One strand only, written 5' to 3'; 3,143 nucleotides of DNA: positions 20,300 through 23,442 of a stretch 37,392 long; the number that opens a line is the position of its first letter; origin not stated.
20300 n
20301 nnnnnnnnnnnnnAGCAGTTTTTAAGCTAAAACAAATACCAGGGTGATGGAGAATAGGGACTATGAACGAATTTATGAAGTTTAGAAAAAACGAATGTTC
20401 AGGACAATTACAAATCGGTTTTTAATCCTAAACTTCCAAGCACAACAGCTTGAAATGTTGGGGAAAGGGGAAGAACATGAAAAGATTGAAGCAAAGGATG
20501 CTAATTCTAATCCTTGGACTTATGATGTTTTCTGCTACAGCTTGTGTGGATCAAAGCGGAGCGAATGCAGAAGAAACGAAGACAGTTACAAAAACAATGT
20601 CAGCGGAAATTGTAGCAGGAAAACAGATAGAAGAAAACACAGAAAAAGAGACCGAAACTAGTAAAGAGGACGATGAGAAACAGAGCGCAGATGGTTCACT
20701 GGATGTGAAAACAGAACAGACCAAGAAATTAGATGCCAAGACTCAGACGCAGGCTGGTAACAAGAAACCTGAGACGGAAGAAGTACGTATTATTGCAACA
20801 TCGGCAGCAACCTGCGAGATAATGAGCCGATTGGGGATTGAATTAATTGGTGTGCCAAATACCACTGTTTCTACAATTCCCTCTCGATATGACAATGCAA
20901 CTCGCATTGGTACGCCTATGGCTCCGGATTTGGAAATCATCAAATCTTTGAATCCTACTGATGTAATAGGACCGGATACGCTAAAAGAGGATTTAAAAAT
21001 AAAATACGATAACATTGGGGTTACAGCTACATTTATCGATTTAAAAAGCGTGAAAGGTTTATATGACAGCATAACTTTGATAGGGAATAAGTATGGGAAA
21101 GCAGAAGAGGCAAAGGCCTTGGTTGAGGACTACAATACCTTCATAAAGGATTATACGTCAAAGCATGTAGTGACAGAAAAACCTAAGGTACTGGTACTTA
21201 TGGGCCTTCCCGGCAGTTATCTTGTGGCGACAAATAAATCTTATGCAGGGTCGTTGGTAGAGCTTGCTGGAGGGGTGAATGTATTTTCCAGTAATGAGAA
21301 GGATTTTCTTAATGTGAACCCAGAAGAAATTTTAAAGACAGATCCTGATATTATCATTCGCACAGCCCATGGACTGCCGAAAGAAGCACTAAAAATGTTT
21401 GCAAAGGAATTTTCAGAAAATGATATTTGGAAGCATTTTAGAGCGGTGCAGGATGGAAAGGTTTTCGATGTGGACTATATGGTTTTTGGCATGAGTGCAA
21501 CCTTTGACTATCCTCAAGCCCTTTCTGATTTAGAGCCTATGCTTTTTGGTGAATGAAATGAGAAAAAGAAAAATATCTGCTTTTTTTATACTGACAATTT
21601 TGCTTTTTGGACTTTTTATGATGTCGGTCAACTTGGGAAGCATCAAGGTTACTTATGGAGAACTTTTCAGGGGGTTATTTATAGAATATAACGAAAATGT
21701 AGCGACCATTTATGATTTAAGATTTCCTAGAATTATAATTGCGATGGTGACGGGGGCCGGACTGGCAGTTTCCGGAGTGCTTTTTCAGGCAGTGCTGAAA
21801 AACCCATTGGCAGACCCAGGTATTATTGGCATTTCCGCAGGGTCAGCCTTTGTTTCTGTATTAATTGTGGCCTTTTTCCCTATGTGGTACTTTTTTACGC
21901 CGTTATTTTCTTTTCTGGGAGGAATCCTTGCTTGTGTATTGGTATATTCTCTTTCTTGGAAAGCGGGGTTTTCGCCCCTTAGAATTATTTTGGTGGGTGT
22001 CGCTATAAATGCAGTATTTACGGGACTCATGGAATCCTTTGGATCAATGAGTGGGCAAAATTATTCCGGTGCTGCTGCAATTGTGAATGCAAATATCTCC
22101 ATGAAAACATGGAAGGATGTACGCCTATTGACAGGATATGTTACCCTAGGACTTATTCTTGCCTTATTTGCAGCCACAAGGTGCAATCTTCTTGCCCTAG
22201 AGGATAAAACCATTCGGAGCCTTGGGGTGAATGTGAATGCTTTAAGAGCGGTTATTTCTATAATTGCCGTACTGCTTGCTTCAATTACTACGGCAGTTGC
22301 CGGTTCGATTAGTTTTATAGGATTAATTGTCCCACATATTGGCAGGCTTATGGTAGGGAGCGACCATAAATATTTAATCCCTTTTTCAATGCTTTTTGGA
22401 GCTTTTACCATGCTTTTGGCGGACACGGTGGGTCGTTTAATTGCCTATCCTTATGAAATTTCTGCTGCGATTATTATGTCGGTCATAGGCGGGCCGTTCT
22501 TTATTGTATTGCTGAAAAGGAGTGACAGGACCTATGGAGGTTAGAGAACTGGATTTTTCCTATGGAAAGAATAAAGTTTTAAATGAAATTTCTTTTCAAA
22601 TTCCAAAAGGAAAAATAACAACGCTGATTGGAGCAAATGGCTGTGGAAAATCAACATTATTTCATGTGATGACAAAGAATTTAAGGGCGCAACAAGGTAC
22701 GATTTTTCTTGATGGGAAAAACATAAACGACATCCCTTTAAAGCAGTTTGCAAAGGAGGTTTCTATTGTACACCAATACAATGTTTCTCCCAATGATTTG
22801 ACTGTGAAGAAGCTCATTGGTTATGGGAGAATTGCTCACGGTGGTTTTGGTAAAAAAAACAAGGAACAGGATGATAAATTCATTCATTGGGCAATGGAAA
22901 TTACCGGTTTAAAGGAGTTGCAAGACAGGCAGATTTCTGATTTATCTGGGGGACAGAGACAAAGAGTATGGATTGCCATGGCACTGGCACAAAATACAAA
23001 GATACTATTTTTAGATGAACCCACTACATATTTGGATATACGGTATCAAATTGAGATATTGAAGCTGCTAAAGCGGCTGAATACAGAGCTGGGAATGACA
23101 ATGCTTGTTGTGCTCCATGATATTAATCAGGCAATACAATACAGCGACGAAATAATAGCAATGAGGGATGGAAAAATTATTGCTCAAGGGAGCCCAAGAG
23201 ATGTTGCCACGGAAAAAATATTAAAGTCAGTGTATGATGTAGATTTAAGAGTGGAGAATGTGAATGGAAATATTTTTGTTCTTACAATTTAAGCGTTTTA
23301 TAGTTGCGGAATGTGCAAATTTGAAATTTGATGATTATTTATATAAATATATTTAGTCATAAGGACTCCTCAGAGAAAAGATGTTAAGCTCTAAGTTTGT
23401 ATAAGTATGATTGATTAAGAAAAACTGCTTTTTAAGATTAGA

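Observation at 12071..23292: Sortase-independent, SLH-anchored Isd-like heme-acquisition locus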

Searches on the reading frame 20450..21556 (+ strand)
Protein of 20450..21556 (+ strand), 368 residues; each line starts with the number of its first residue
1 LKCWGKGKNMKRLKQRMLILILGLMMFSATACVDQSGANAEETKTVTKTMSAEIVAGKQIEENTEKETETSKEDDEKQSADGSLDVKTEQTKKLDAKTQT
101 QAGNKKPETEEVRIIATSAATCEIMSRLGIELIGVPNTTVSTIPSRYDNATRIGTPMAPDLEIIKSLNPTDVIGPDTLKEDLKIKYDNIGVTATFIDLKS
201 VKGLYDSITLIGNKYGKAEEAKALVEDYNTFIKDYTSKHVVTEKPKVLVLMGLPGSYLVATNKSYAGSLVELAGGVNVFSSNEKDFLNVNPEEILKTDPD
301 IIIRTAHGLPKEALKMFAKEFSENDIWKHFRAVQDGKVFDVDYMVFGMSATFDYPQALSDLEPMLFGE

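Call 3: search_protein_families(library=pfam, proteins=[window:20450-21556:+], max_evalue=0.01)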
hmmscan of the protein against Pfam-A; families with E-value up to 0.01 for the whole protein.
window:20450-21556:+ (368 aa): 2 families
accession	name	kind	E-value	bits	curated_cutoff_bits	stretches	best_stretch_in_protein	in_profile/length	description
PF01497.23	Peripla_BP_2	-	4.3e-35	121.7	27.5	1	114-342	1-232/235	Periplasmic binding protein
PF16339.10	DUF4969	-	0.0028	18.4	31.4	1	14-78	2-68/79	Domain of unknown function (DUF4969)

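Call 7: search_protein_families(library=ncbifam, proteins=[window:20450-21556:+], max_evalue=0.01)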
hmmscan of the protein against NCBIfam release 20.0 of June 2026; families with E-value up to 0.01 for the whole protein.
window:20450-21556:+ (368 aa): 7 families
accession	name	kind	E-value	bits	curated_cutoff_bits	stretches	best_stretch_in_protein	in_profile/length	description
TIGR03659.1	IsdE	equivalog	1.9e-105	352.3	298.65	1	97-366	24-292/292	heme ABC transporter substrate-binding protein IsdE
TIGR04281.1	peripla_PGF_1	equivalog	6.9e-15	55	325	1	116-342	26-242/330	PGF-CTERM-anchored ABC transporter substrate-binding protein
NF008501.1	PRK11411.1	subfamily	7.1e-12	44.9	320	1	147-343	80-271/303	Fe(3+) dicitrate ABC transporter substrate-binding protein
NF047879.1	catechol_SstD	exception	1.8e-08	33.8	450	1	199-348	173-323/343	ferrated catecholamine ABC transporter substrate-binding lipoprotein SstD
NF002894.0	PRK03379.1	equivalog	1.2e-07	31.2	234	1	112-308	24-218/266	vitamin B12 ABC transporter substrate-binding protein BtuF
NF008200.0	PRK10957.1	equivalog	0.0021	17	205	0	209-343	167-307/330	Fe2+-enterobactin ABC transporter substrate-binding protein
NF038402.1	TroA_like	subfamily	0.003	17.2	30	1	138-303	25-184/219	helical backbone metal receptor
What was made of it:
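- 20450..21556 (+): IsdE/HtsA-type heme-binding protein, a probable lipoprotein (FSATAC). TIGR03659 IsdE, 352 bits against a cut-off of 298.65 (call 7).
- Checked: 20450-21556: IsdE equivalog, 352 bits against a cut-off of 298.65 (call 7).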

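Call 8: search_solved_structures(query=window:20450-21556:+, max_evalue=0.001, show_alignments=3)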
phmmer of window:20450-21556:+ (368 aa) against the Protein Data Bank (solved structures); distinct sequences matched with E-value up to 0.001: 30.
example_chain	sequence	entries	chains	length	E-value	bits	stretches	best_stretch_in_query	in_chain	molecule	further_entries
5joq_A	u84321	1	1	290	6.7e-67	229.2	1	106-366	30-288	Lmo2184 protein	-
2q8p_A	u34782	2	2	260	7.1e-64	219.2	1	111-364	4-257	Iron-regulated surface determinant E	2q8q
4ovk_A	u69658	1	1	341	3.1e-11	46.1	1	184-346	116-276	Periplasmic binding protein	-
3tny_A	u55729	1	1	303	8.2e-10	41.5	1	91-349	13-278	YfiY (ABC transport system substrate-binding protein)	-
8b7x_A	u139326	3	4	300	3.1e-08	36.3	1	77-343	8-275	Siderophore ABC transporter substrate-binding protein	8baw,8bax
4mo9_A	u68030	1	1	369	1e-07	34.6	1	162-316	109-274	Periplasmic binding protein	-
3eiw_A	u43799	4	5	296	2.1e-07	33.6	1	106-349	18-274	HtsA protein | Ferrichrome ABC transporter lipoprotein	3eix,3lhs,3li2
4hn9_A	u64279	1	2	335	2.9e-07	33.1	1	152-306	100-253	Iron complex transport system substrate-binding protein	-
21zd_A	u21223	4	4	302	3.7e-07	32.8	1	104-303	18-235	Ferric anguibactin-binding protein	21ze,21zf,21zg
5m3b_A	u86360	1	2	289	1.7e-06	30.6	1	112-306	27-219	Vitamin B12-binding protein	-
5m34_A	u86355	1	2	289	1.7e-06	30.5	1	112-306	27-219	Vitamin B12-binding protein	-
1n2z_A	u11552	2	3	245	2.1e-06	30.2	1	113-306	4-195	Vitamin B12 transport protein btuF | Vitamin B12-binding protein btuF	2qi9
4dbl_E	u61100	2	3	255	2.3e-06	30.2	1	113-306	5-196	Vitamin B12-binding protein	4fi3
5m2q_A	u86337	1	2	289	2.4e-06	30.1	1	112-306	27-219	Outer membrane protein A,Vitamin B12-binding protein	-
5ovw_A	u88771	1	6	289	2.4e-06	30.1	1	112-306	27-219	Vitamin B12-binding protein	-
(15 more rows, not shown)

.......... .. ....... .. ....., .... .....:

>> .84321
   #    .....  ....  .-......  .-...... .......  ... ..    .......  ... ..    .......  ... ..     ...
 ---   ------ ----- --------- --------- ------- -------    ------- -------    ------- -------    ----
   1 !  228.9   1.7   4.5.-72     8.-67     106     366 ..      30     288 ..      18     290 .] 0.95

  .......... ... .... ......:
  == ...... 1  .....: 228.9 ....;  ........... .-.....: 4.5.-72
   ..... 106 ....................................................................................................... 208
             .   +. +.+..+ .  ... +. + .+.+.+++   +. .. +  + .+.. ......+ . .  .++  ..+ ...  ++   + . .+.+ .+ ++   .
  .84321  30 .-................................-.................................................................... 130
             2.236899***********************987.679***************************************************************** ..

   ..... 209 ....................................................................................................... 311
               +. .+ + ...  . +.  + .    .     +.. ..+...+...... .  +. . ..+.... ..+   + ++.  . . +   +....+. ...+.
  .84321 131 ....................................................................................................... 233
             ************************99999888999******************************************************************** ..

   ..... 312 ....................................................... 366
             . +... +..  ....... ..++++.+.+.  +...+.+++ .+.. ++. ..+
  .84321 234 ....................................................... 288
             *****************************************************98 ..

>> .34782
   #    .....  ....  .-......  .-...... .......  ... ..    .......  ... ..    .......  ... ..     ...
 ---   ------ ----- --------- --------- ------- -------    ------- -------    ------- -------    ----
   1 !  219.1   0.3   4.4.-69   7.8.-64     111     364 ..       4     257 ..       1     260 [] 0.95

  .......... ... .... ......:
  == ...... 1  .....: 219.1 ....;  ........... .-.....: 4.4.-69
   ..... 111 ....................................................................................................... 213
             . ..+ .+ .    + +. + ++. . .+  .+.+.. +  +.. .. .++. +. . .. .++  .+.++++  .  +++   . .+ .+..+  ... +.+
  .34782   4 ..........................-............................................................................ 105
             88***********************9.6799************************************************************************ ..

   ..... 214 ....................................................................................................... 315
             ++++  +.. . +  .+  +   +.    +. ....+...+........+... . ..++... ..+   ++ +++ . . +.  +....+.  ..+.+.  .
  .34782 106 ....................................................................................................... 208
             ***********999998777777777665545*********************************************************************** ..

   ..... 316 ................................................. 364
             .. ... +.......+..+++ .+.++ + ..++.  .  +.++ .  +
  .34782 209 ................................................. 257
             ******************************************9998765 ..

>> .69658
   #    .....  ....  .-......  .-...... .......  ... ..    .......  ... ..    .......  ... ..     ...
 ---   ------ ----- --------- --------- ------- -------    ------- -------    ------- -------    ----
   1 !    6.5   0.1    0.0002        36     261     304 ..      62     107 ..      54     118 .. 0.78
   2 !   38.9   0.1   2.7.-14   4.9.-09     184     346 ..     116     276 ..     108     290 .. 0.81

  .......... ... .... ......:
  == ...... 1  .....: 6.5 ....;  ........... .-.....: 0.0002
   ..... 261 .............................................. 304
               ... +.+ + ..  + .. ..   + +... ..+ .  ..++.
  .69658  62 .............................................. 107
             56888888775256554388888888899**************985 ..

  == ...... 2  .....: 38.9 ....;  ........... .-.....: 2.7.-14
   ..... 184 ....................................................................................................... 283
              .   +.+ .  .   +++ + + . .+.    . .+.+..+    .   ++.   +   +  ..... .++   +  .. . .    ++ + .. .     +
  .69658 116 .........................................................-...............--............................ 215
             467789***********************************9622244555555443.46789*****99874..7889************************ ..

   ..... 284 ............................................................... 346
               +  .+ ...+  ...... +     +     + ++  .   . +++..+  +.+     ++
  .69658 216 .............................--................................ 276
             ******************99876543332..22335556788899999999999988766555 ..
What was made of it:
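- Closest known: Staphylococcus aureus Isd system. Same: The binding protein meets the IsdE equivalog model with the Met78/His229 equivalents (calls 7, 8).
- The binding protein also gives weak matches to BtuF and siderophore binders (calls 7, 8).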

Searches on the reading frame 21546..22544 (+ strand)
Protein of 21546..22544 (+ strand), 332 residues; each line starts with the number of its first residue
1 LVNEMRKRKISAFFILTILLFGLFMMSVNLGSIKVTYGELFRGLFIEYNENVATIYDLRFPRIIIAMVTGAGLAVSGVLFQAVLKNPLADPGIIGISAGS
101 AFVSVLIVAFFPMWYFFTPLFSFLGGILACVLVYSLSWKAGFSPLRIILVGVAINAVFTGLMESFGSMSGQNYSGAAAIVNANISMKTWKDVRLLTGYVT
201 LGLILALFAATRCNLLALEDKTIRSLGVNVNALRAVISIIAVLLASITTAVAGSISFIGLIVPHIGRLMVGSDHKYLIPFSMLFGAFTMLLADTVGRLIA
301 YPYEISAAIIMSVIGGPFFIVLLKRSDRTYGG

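Call 3: search_protein_families(library=pfam, proteins=[window:21546-22544:+], max_evalue=0.01)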
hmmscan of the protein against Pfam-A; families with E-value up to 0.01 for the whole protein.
window:21546-22544:+ (332 aa): 1 family
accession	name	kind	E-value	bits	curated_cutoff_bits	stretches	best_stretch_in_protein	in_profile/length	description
PF01032.23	FecCD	-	1.1e-84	284.6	26.5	1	20-325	2-311/311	FecCD transport family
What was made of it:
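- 21546..22544 (+): FecCD-family permease. PF01032, 284.6 bits (call 3).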

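Call 7: search_protein_families(library=ncbifam, proteins=[window:21546-22544:+], max_evalue=0.01)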
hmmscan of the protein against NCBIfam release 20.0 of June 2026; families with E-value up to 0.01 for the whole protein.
window:21546-22544:+ (332 aa): 16 families
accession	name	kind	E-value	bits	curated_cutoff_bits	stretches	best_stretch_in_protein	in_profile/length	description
NF007871.0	PRK10577.2-2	equivalog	4e-67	227.2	899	1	15-328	363-678/679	Fe(3+)-hydroxamate ABC transporter permease FhuB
NF007299.0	PRK09777.1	equivalog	4.2e-63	213.5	406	1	9-325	2-316/318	Fe(3+) dicitrate ABC transporter permease subunit FecD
NF007867.0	PRK10577.1-3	subfamily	5.1e-63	213.5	849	1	6-328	383-707/710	Fe(3+)-hydroxamate ABC transporter permease FhuB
NF008407.0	PRK11228.1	equivalog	4e-60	203.5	396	1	12-325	8-328/330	iron-dicitrate ABC transporter permease FecC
NF007866.0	PRK10577.1-2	equivalog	2e-59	201.6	554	1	21-327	357-664/666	Fe(3+)-hydroxamate ABC transporter permease FhuB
NF007870.0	PRK10577.2-1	equivalog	7.2e-56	190.1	1355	1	39-328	386-675/678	Fe(3+)-hydroxamate ABC transporter permease FhuB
TIGR03869.1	F420-0_ABCperm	hypoth_equivalog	3.2e-51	174.6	437.35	1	52-328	46-323/325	putative F420-0 ABC transporter permease subunit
NF007081.0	PRK09535.1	equivalog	5.9e-51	173.9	461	1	22-326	60-361/366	vitamin B12 ABC transporter permease BtuC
NF007872.0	PRK10577.2-3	equivalog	6.2e-51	173.6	727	1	41-326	44-331/676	Fe(3+)-hydroxamate ABC transporter permease FhuB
NF007873.0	PRK10577.2-4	equivalog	7.2e-51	173.7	1012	1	16-324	336-641/646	Fe(3+)-hydroxamate ABC transporter permease FhuB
NF007760.0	PRK10441.1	equivalog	1e-49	169.5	428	1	12-328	12-331/335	Fe(3+)-siderophore ABC transporter permease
NF003001.0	PRK03784.1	equivalog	1.8e-49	168.7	334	1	3-328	9-330/332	vitamin B12 ABC transporter permease BtuC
NF007759.0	PRK10440.1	equivalog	1e-46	159.8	422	1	5-328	4-328/330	iron-enterobactin ABC transporter permease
NF007869.0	PRK10577.1-6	equivalog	2.6e-40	138.5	954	1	23-325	391-693/703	Fe(3+)-hydroxamate ABC transporter permease FhuB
NF007868.0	PRK10577.1-5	equivalog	1.7e-38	132.6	943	1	32-326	369-664/666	Fe(3+)-hydroxamate ABC transporter permease FhuB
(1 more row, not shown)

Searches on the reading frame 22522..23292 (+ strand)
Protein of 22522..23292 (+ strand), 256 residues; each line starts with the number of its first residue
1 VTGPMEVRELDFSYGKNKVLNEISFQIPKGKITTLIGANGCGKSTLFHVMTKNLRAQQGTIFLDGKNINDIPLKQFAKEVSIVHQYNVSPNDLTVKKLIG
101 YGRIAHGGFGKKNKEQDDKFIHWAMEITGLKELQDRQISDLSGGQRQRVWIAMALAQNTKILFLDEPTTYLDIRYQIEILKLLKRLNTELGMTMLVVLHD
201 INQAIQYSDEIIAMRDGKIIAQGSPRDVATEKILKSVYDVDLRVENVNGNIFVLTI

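Call 3: search_protein_families(library=pfam, proteins=[window:22522-23292:+], max_evalue=0.01)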
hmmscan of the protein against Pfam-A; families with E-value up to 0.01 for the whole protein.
window:22522-23292:+ (256 aa): 9 families
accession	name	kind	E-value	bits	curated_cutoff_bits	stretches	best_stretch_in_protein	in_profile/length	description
PF00005.33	ABC_tran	-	7.7e-36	124.2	25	1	20-169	1-137/137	ABC transporter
PF13304.12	AAA_21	-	1.1e-08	36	27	1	124-187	221-287/304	AAA domain, putative AbiEii toxin, Type IV TA system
PF13175.12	AAA_15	-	1.5e-08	35.1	32.1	1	28-120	24-100/374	AAA ATPase domain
PF02463.25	SMC_N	-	7.9e-08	32.4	40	1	30-212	24-209/220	RecF/RecN/SMC N terminal domain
PF09818.15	ABC_ATPase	-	2.8e-05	23.7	23.2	0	138-219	155-251/283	P-loop domain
PF13173.12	AAA_14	-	0.00013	22.4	27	1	30-77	2-49/129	AAA domain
PF13555.12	AAA_29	-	0.0024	18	27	1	26-51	18-43/61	P-loop containing region of AAA domain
PF03193.22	RsgA_GTPase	-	0.0036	17.6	30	1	16-61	93-137/174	RsgA GTPase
PF13481.12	AAA_25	-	0.0078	16.3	27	0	27-47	30-50/195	AAA domain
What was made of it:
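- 22522..23292 (+): ABC ATPase of the iron/heme-complex type. PF00005, 124 bits (call 3).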

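Call 7: search_protein_families(library=ncbifam, proteins=[window:22522-23292:+], max_evalue=0.01)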
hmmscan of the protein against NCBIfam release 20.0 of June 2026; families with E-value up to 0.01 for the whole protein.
window:22522-23292:+ (256 aa): 195 families (the best 25 are shown)
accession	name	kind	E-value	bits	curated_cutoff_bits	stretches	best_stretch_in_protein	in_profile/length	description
NF008409.0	PRK11231.1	equivalog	4.9e-85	284.9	375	1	5-245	3-242/255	Fe(3+) dicitrate ABC transporter ATP-binding protein FecE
NF007606.0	PRK10253.1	equivalog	1e-69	234.9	497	1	9-240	12-243/266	iron-enterobactin ABC transporter ATP-binding protein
NF010068.0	PRK13548.1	equivalog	2e-66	223.8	261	1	5-247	6-249/261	heme ABC transporter ATP-binding protein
NF007863.0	PRK10575.1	equivalog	3.9e-62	209.9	433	1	6-242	13-249/265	Fe3+-hydroxamate ABC transporter ATP-binding protein FhuC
TIGR03873.1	F420-0_ABC_ATP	hypoth_equivalog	8.9e-60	202.1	372.4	1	6-244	3-240/256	putative F420-0 ABC transporter ATP-binding protein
NF052485.1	sider_ATP_EitC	equivalog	7.4e-59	199.2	485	1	8-246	6-240/251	siderophore ABC transporter ATP-binding protein EitC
NF007082.0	PRK09536.1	equivalog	4.2e-55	187.5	537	1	5-244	4-242/402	corrinoid ABC transporter ATPase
NF043075.1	MMSYN1_0197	equivalog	1.2e-45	156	550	1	5-231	3-223/341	spermidine/putrescine ABC transporter ATP-binding protein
TIGR04521.1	ECF_ATPase_2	equivalog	4.3e-45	154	330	1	7-232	3-237/279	energy-coupling factor transporter ATPase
TIGR02315.1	ABC_phnC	equivalog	5.3e-45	153.7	266.1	1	5-238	2-242/243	phosphonate ABC transporter ATP-binding protein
TIGR04520.1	ECF_ATPase_1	equivalog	2.7e-44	151.6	315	1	6-234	2-230/269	energy-coupling factor transporter ATPase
TIGR00968.1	3a0106s01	subfamily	1.6e-43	148.9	342.75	1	6-232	2-222/237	sulfate ABC transporter ATP-binding protein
NF006987.0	PRK09452.1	equivalog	1.8e-43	148.7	482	1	6-229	19-236/378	spermidine/putrescine ABC transporter ATP-binding protein PotA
TIGR03265.1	PhnT2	equivalog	4.9e-43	147.7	457.7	1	5-230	5-224/353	putative 2-aminoethylphosphonate ABC transporter ATP-binding protein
TIGR03864.1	PQQ_ABC_ATP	hypoth_equivalog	1.2e-42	146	302.25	1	5-236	2-227/236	ABC transporter, ATP-binding subunit, PQQ-dependent alcohol dehydrogenase system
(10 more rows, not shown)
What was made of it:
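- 22522..23292 (+): FecE and heme ATPase models score below their cut-offs (call 7).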
